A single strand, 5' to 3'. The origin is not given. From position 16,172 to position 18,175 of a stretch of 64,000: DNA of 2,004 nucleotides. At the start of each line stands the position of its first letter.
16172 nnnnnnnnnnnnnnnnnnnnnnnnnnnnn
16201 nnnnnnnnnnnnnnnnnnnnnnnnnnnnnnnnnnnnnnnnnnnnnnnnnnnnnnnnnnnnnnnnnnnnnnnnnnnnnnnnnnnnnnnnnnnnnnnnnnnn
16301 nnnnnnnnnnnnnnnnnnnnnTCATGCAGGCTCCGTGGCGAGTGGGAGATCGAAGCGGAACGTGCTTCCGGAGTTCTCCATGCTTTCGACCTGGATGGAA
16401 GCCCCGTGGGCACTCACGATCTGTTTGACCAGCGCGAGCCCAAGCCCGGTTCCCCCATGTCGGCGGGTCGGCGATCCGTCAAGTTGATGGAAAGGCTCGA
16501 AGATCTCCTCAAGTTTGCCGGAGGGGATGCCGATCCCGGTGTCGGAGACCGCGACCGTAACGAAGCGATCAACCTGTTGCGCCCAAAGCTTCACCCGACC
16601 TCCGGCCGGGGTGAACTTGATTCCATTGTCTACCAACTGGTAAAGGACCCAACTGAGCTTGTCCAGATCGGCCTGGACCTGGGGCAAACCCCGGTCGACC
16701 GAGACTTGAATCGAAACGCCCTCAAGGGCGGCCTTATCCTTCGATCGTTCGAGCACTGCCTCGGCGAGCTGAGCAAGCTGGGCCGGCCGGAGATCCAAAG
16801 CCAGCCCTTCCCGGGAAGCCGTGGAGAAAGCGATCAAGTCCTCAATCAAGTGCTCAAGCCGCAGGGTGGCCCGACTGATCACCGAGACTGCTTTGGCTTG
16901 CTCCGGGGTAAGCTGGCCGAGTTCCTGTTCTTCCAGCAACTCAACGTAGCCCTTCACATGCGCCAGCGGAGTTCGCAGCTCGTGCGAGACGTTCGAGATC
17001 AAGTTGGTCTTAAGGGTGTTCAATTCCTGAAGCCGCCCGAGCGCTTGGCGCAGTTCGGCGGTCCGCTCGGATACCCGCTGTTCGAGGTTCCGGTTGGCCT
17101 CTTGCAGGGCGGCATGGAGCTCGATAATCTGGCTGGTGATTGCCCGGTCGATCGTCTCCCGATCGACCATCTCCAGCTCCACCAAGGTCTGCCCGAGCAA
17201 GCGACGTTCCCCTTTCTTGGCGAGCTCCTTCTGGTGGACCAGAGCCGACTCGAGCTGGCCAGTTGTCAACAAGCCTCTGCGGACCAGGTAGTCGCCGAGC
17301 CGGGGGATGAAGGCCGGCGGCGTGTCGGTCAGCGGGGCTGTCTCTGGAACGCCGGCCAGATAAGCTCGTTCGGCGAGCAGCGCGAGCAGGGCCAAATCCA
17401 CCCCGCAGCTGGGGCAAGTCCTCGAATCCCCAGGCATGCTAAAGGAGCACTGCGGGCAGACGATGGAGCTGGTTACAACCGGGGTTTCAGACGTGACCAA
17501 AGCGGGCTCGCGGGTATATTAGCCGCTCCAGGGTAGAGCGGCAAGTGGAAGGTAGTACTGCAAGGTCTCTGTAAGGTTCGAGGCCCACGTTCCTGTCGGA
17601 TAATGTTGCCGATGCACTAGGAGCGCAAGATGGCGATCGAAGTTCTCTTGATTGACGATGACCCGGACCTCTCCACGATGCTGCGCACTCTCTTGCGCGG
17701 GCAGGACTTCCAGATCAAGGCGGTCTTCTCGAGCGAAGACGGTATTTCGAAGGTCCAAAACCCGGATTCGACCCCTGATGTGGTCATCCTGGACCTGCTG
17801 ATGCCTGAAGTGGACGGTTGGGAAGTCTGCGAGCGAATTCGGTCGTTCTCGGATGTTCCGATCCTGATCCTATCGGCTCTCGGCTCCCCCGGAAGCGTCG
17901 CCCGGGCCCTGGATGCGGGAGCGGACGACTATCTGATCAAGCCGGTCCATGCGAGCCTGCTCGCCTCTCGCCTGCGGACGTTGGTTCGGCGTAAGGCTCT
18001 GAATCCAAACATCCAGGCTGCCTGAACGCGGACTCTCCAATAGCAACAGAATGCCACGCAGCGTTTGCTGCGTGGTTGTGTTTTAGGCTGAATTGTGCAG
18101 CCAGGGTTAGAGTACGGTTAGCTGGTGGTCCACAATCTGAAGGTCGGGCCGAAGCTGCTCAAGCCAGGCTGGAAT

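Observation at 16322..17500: Soluble histidine kinase with a zinc ribbon and a perfect match to the c-di-GMP-binding MshEN motif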

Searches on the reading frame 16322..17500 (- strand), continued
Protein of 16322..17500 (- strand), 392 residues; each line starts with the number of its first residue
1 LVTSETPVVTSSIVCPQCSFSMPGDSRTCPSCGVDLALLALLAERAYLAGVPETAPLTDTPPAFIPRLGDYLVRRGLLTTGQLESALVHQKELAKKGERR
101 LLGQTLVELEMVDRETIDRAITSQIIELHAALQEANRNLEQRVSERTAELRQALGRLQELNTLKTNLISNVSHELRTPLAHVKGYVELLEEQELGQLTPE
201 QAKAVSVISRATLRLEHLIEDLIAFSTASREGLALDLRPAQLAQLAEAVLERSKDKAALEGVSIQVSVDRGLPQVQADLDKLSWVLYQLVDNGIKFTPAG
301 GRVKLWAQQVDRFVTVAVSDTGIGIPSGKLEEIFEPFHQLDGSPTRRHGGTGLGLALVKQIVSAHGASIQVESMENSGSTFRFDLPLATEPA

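Call 51: predict_structure(alignment_id=A4)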
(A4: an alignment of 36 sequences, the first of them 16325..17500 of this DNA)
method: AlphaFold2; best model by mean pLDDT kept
length: 392 residues; sequences in the alignment: 36
mean_pLDDT: 80.8   pTM: 0.56
mean pLDDT of the five models: 80.8, 80.6, 80.0, 74.3, 71.6
residues with pLDDT >= 90: 101; 70-90: 233; 50-70: 15; < 50: 43
segments of 3 or more residues with pLDDT < 50: 1-10, 46-65, 340-350
pLDDT, mean of each block of 10 residues (from residue 1): 41 79 79 76 52 44 58 87 88 81 86 87 82 85 89 84 80 84 88 87 87 84 81 85 94 92 93 92 94 90 95 93 83 71 39 83 91 89 87 43
secondary structure, 60 per line:
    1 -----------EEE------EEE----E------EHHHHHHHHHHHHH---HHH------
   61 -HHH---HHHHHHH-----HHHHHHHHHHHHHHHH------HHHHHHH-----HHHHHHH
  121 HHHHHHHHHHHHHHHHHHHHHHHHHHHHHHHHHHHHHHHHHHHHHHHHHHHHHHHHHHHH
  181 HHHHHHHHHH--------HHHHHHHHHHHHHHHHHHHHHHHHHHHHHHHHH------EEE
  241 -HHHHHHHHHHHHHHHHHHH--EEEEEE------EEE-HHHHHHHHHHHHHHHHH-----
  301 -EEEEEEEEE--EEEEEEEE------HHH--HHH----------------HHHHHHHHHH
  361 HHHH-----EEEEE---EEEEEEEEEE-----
elements in order: E12-14 E21-23 H36-48 H68-74 H80-95 H102-108 H114-190 H199-231 E238-240 H242-260 E263-268 E275-277 H279-295 E302-310 E313-320 H351-364 E370-374 E378-387

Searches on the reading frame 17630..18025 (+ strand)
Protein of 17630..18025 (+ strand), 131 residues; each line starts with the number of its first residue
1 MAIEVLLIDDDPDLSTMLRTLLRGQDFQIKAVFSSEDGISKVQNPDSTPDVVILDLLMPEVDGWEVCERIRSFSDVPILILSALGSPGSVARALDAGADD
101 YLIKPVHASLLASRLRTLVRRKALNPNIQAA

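Call 3: search_protein_families(library=pfam, proteins=[window:17630-18025:+], max_evalue=10)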
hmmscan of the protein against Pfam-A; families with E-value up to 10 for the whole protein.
window:17630-18025:+ (131 aa): 2 families
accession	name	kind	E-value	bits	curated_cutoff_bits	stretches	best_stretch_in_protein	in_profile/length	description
PF00072.30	Response_reg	-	4.2e-25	88.5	30.2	1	5-115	1-110/111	Response regulator receiver domain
PF25321.1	PH_RASGAP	-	0.02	15.6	27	1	84-112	63-92/127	PH domain-like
